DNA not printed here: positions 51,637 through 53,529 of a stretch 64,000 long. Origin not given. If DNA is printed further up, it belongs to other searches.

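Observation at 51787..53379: TAXI-type solute-binding protein fused to an OmpA-like peptidoglycan-binding domain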

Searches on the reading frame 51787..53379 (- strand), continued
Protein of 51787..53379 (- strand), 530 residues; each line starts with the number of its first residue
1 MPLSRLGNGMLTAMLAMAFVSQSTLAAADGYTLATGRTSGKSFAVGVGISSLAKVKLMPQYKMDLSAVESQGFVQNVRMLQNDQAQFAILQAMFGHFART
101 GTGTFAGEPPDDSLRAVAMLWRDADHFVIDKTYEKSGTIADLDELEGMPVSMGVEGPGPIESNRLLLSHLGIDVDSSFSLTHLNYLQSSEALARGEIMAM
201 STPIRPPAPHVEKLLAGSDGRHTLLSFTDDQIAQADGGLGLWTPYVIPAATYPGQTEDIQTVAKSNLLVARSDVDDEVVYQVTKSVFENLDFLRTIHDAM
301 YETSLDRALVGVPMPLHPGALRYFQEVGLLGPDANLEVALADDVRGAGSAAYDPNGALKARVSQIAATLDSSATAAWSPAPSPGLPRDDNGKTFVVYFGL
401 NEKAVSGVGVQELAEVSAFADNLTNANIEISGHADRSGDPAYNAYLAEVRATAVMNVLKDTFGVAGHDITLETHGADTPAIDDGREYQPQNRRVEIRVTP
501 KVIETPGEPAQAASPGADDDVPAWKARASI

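Call 12: search_solved_structures(query=window:51787-53379:-, max_evalue=0.001, show_alignments=3)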
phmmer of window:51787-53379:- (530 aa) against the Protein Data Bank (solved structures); distinct sequences matched with E-value up to 0.001: 33.
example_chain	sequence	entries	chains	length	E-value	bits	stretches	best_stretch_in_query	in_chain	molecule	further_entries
9ibp_A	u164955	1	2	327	2.3e-77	264.4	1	11-332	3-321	Immunogenic protein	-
8s4j_A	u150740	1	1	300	1.6e-25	93.4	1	27-330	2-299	TAXI family TRAP transporter solute-binding subunit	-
9ibo_A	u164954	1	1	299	2.8e-25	92.6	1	29-330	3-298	TAXI family TRAP transporter solute-binding subunit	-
1us4_A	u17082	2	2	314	3.4e-22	82.4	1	27-330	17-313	PUTATIVE GLUR0 LIGAND BINDING CORE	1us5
8u79_A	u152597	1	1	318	1.2e-21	80.7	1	31-330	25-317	Immunogenic protein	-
9oz4_A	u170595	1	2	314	9.3e-19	71.1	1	32-330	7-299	TRAP transporter solute receptor, TAXI family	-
4ddd_A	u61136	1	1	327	1.9e-17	66.8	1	32-330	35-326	Immunogenic protein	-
4pwt_A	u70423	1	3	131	1.7e-08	37.3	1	388-486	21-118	Peptidoglycan-associated lipoprotein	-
4r40_B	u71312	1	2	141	2e-08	37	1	388-486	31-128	Peptidoglycan-associated lipoprotein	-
5u1h_A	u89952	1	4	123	7.3e-08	35.1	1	407-499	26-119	Outer membrane porin F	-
5m38_A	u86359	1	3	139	3.2e-07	33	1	428-503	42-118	OmpA family protein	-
9v99_A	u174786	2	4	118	3.2e-07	33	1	393-497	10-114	Outer membrane beta-barrel domain-containing protein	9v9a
1oap_A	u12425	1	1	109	4.7e-07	32.5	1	395-493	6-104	PEPTIDOGLYCAN-ASSOCIATED LIPOPROTEIN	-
2hqs_H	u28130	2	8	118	4.9e-07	32.4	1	395-494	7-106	Peptidoglycan-associated lipoprotein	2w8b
9rle_P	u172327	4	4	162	9.3e-07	31.5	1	393-493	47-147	Peptidoglycan-associated lipoprotein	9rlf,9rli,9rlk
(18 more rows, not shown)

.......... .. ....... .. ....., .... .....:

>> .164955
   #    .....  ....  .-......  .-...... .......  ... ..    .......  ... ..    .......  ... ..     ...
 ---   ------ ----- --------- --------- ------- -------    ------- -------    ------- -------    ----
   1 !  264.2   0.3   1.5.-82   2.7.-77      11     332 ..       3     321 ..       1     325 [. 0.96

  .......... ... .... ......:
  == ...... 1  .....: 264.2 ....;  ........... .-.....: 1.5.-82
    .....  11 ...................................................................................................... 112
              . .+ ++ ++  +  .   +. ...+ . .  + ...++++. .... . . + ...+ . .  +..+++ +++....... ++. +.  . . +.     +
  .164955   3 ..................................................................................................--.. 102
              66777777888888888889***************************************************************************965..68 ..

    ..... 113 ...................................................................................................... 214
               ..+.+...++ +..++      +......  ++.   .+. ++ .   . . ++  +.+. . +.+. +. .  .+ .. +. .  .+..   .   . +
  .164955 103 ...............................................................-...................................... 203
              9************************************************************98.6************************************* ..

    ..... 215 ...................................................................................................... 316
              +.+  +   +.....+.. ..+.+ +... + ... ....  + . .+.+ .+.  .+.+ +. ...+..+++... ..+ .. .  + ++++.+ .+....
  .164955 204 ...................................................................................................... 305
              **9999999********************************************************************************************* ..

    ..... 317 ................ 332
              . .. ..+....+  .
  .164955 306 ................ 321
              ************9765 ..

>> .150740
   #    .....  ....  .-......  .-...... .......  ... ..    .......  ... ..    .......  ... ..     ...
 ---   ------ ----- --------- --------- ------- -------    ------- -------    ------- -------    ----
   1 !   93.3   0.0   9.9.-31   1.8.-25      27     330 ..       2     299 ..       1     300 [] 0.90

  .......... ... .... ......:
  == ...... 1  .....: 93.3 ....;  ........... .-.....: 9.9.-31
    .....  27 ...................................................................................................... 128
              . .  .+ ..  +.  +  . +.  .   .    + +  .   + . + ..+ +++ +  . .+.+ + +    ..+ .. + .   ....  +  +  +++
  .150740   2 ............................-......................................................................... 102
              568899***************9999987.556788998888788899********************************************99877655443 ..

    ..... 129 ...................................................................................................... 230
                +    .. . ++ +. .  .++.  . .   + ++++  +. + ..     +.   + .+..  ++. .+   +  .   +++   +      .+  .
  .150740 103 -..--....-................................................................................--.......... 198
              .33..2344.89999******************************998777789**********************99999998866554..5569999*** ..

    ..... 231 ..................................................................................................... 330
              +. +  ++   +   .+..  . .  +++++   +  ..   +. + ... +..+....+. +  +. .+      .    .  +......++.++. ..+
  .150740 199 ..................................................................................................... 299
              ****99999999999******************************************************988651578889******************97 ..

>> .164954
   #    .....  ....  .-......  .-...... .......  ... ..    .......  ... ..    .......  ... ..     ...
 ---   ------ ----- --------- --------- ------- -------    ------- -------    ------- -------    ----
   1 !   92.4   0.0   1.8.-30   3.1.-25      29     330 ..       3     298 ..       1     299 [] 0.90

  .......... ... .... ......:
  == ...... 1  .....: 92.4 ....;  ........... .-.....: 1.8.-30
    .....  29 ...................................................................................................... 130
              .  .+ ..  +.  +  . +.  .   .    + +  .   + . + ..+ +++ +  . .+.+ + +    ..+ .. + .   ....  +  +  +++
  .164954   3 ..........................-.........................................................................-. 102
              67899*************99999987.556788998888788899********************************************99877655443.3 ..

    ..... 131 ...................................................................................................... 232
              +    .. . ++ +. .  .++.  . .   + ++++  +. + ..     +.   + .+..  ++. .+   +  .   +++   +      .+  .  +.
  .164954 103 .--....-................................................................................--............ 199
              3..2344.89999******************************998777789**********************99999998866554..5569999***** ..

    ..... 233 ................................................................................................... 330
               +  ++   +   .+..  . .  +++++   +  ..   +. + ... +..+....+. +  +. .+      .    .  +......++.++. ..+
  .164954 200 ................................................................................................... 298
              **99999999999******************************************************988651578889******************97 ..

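Call 22: find_related_loci(query=A1, collection=genome_contigs, flank=10000)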
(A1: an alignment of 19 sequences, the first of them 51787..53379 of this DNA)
Query A1 (530 aa) in genome_contigs; peptide patterns used: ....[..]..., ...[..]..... (x = any residue, [..] = any of these).
33 stretches matched a pattern; 8 encode a relative of the query (tblastn E <= 1e-3); 8 distinct loci.
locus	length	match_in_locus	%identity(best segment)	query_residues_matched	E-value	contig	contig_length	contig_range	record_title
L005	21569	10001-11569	73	1-530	0e+0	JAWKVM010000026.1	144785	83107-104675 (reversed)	MAG: Alphaproteobacteria bacterium isolate BC3.45 BC3.45.fa-26, whole genome shotgun sequence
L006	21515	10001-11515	74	17-530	0e+0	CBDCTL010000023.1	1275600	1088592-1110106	MAG: Geminicoccaceae bacterium isolate 021f478f-b529-4227-926b-88f2ba8b436f genome assembly, contig: contig_23, whole ge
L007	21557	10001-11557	72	1-530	0e+0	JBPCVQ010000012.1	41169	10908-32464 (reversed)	MAG: Geminicoccaceae bacterium isolate MAG_seacave_72 S1Ck127_480596, whole genome shotgun sequence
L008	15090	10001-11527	65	15-528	0e+0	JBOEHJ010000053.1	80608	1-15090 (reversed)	MAG: Geminicoccales bacterium isolate PBSalp20 PBS13d_contig_708, whole genome shotgun sequence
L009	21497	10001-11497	66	11-513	0e+0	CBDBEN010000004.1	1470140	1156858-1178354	MAG: Geminicoccaceae bacterium isolate 5de21e70-b3f7-4301-afc6-8d3973be0dda genome assembly, contig: contig_4, whole gen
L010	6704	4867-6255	60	21-498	0e+0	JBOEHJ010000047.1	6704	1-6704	MAG: Geminicoccales bacterium isolate PBSalp20 PBS13d_contig_589, whole genome shotgun sequence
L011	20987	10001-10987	42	11-338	6e-84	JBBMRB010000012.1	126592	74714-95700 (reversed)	Gammaproteobacteria bacterium AS21 isolate_21_12, whole genome shotgun sequence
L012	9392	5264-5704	29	374-525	2e-5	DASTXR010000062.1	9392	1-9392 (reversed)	MAG TPA_asm: Steroidobacteraceae bacterium isolate SMAG_U2420 k141_1036565, whole genome shotgun sequence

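Call 34: search_protein_representatives(alignment_id=A1)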
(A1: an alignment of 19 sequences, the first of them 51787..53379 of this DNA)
Query: 19 sequences, 525 profile positions. Proteins with E-value up to 0.001 (for the whole library): 114922; up to 1e-10: 11426; up to 1e-30: 345. The best 150 are listed.
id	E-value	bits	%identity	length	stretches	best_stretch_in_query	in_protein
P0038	3.1e-270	913.9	-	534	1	1-525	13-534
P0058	1.0e-185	635.0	-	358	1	1-316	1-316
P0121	1.5e-105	370.5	-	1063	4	33-329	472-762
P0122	3.5e-105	369.2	-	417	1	19-331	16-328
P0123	7.9e-103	361.5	-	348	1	16-335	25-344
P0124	1.0e-101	357.8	-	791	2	20-334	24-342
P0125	2.3e-99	350.0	-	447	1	25-334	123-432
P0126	2.3e-96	340.2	-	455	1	22-344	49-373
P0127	2.4e-93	330.2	-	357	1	9-334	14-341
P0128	4.4e-92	326.0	-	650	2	9-337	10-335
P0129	2.5e-91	323.5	-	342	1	11-334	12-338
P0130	1.1e-89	318.1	-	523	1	10-334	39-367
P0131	7.9e-89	315.3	-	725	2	10-331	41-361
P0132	1.7e-88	314.2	-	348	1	23-330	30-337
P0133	3.7e-87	309.8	-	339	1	16-332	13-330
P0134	3.5e-86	306.5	-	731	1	19-351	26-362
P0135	6.3e-83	295.8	-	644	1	15-503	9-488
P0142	9.6e-77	275.4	-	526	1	11-497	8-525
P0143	5.2e-76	273.0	-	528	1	10-498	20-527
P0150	4.8e-73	263.2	-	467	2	13-329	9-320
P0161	2.8e-68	247.5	-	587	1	11-515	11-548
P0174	2.1e-61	224.8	-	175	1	347-525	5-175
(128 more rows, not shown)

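Call 35: search_protein_families(library=pfam, proteins=[P0135, P0142, P0143, P0161, P0121, P0124, P0128, P0131, P0134, P0150], max_evalue=0.001)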
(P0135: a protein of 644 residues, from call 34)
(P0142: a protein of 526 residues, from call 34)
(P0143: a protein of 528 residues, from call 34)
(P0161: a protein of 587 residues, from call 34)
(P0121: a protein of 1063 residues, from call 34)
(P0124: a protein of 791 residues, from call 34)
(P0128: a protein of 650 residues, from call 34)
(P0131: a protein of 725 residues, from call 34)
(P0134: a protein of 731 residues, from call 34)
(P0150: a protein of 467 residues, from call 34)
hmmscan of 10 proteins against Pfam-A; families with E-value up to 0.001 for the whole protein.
P0135 (644 aa): 3 families
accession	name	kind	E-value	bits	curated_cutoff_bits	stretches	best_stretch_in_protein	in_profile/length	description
PF16868.10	NMT1_3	-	1.9e-46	159.5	27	1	31-325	4-289/289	NMT1-like family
PF00691.25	OmpA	-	4.2e-16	59.5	27.2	1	379-474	1-98/98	OmpA family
PF03160.20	Calx-beta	-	1.9e-10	41.2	27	1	547-644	18-119/119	Calx-beta domain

P0142 (526 aa): 2 families
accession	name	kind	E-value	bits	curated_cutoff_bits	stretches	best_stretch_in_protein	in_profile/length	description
PF16868.10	NMT1_3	-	9.6e-50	170.3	27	1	31-319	1-289/289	NMT1-like family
PF00691.25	OmpA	-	2e-08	34.9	27.2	1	417-517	1-98/98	OmpA family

P0143 (528 aa): 2 families
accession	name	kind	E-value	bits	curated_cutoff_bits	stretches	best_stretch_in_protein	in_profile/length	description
PF16868.10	NMT1_3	-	2.3e-45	155.9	27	1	50-339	2-289/289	NMT1-like family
PF00691.25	OmpA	-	7.2e-11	42.7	27.2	1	418-518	1-98/98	OmpA family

P0161 (587 aa): 2 families
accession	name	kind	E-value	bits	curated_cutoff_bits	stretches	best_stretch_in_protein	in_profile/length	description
PF16868.10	NMT1_3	-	8.4e-42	144.2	27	1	35-326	2-289/289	NMT1-like family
PF00691.25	OmpA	-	2e-12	47.7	27.2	1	424-524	1-98/98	OmpA family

P0121 (1063 aa): 5 families
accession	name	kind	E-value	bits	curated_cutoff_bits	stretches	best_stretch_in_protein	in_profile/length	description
PF16868.10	NMT1_3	-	3.2e-280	926.7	27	4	173-464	1-289/289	NMT1-like family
PF09084.16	NMT1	-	1.6e-16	61.3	20.5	1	216-343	35-153/216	NMT1/THI5 like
PF13379.11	NMT1_2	-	7.7e-12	46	24.7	1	196-344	29-183/252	NMT1-like family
PF12974.12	Phosphonate-bd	-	3.1e-11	43.6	27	0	261-359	84-184/242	ABC transporter, phosphonate, periplasmic substrate-binding protein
PF18588.6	WcbI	-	8.4e-05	22.7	29.2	0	329-350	171-192/205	Polysaccharide biosynthesis enzyme WcbI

P0124 (791 aa): 1 family
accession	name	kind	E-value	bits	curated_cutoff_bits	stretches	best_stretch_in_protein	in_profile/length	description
PF16868.10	NMT1_3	-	8.1e-99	331.3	27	2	42-337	1-289/289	NMT1-like family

P0128 (650 aa): 2 families
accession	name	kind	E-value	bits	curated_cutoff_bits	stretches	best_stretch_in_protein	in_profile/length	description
PF16868.10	NMT1_3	-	1.2e-100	337.3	27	2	33-327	1-289/289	NMT1-like family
PF12974.12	Phosphonate-bd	-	0.00013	21.9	27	0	62-210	28-171/242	ABC transporter, phosphonate, periplasmic substrate-binding protein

P0131 (725 aa): 1 family
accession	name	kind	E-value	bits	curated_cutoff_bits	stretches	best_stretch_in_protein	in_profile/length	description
PF16868.10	NMT1_3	-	5.4e-89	299.1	27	2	66-357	2-287/289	NMT1-like family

P0134 (731 aa): 1 family
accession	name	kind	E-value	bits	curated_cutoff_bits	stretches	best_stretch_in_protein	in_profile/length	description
PF16868.10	NMT1_3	-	2.7e-75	254.1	27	2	43-338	1-289/289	NMT1-like family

P0150 (467 aa): 2 families
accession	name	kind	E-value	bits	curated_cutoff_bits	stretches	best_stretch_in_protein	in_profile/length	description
PF16868.10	NMT1_3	-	2.7e-37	129.4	27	1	43-320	13-289/289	NMT1-like family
PF00691.25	OmpA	-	2.3e-12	47.5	27.2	1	339-427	1-91/98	OmpA family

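Call 37: list_cluster_members(proteins=[P0135, P0142, P0143, P0161, P0150, P0060, P0056, window:51787-53379:-])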
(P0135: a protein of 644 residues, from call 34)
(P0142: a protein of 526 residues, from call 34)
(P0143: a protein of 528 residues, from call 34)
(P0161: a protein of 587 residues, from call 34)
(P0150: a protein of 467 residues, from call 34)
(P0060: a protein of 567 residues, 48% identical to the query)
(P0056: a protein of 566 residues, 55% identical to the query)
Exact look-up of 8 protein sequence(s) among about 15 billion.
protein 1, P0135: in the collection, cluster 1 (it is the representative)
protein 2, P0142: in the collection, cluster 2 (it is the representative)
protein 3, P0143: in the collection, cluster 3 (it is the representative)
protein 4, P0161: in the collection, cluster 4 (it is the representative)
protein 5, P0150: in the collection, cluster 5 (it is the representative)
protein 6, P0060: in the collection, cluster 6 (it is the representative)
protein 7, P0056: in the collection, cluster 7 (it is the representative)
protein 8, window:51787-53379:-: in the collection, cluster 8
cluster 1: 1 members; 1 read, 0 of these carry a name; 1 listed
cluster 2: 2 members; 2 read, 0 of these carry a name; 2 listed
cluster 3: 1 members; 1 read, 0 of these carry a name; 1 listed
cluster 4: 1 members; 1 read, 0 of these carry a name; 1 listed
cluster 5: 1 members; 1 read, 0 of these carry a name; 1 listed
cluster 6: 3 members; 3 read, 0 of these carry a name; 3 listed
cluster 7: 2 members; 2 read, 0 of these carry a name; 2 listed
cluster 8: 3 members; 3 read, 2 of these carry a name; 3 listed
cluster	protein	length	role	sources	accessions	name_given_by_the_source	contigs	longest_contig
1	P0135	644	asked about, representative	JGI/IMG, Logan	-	-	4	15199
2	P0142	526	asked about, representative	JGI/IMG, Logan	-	-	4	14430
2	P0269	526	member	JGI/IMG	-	-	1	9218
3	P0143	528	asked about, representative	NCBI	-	-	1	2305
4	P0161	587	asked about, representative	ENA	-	-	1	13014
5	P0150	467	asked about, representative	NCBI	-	-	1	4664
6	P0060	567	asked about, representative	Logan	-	-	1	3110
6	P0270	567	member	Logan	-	-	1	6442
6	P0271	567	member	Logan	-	-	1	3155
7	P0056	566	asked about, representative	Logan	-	-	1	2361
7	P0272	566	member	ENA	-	-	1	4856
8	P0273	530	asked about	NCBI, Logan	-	-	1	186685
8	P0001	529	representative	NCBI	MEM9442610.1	MAG: TAXI family TRAP transporter solute-binding subunit [Pseudomonadota bacterium]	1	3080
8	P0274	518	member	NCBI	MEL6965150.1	MAG: TAXI family TRAP transporter solute-binding subunit, partial [Pseudomonadota ...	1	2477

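Call 38: find_encoding_contigs(protein=P0142, flank=8000, max_places=2)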
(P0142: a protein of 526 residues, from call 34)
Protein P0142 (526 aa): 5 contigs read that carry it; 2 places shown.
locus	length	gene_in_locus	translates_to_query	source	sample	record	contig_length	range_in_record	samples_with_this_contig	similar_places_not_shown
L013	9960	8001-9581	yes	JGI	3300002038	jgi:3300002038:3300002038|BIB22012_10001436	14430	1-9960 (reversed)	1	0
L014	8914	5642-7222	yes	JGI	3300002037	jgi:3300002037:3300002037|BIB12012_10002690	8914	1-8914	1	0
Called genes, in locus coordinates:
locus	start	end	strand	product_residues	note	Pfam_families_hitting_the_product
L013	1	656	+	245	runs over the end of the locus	PF00528:BPD_transp_1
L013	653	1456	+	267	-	PF00528:BPD_transp_1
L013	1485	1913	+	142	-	-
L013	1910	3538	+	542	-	PF00732:GMC_oxred_N, PF00890:FAD_binding_2 (faint), PF01266:DAO (faint), PF05199:GMC_oxred_C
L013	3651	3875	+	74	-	-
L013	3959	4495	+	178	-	PF16694:Cytochrome_P460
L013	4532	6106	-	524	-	PF16868:NMT1_3, PF00691:OmpA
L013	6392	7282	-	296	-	-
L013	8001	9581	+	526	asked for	PF16868:NMT1_3, PF00691:OmpA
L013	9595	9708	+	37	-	-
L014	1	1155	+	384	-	?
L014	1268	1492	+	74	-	-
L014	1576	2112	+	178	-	PF16694:Cytochrome_P460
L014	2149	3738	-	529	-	PF16868:NMT1_3, PF00691:OmpA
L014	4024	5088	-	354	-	-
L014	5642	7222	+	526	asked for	PF16868:NMT1_3, PF00691:OmpA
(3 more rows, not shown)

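Call 39: find_encoding_contigs(protein=P0135, flank=8000, max_places=2)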
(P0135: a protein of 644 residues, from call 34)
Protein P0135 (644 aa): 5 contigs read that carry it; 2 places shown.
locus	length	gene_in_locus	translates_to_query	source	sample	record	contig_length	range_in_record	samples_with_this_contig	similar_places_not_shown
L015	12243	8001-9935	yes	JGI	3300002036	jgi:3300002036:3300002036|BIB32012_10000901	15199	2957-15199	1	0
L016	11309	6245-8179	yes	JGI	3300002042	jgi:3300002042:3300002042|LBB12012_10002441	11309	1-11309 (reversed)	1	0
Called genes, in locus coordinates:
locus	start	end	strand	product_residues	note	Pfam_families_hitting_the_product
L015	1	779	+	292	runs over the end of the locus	PF05853:BKACE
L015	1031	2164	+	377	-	PF08450:SGL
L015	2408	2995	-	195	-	PF04264:YceI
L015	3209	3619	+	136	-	PF12802:MarR_2, PF13463:HTH_27 (weak)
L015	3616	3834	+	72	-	-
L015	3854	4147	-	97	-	PF05402:PqqD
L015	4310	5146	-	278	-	PF13501:SoxY, PF08770:SoxZ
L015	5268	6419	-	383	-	PF03594:BenE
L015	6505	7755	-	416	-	PF01547:SBP_bac_1, PF13416:SBP_bac_8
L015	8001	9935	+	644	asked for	PF16868:NMT1_3, PF00691:OmpA, PF03160:Calx-beta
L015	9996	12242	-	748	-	?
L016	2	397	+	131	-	?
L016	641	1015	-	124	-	PF04264:YceI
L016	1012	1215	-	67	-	-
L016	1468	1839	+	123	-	PF12802:MarR_2, PF13463:HTH_27 (weak)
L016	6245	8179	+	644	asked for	PF16868:NMT1_3, PF00691:OmpA, PF03160:Calx-beta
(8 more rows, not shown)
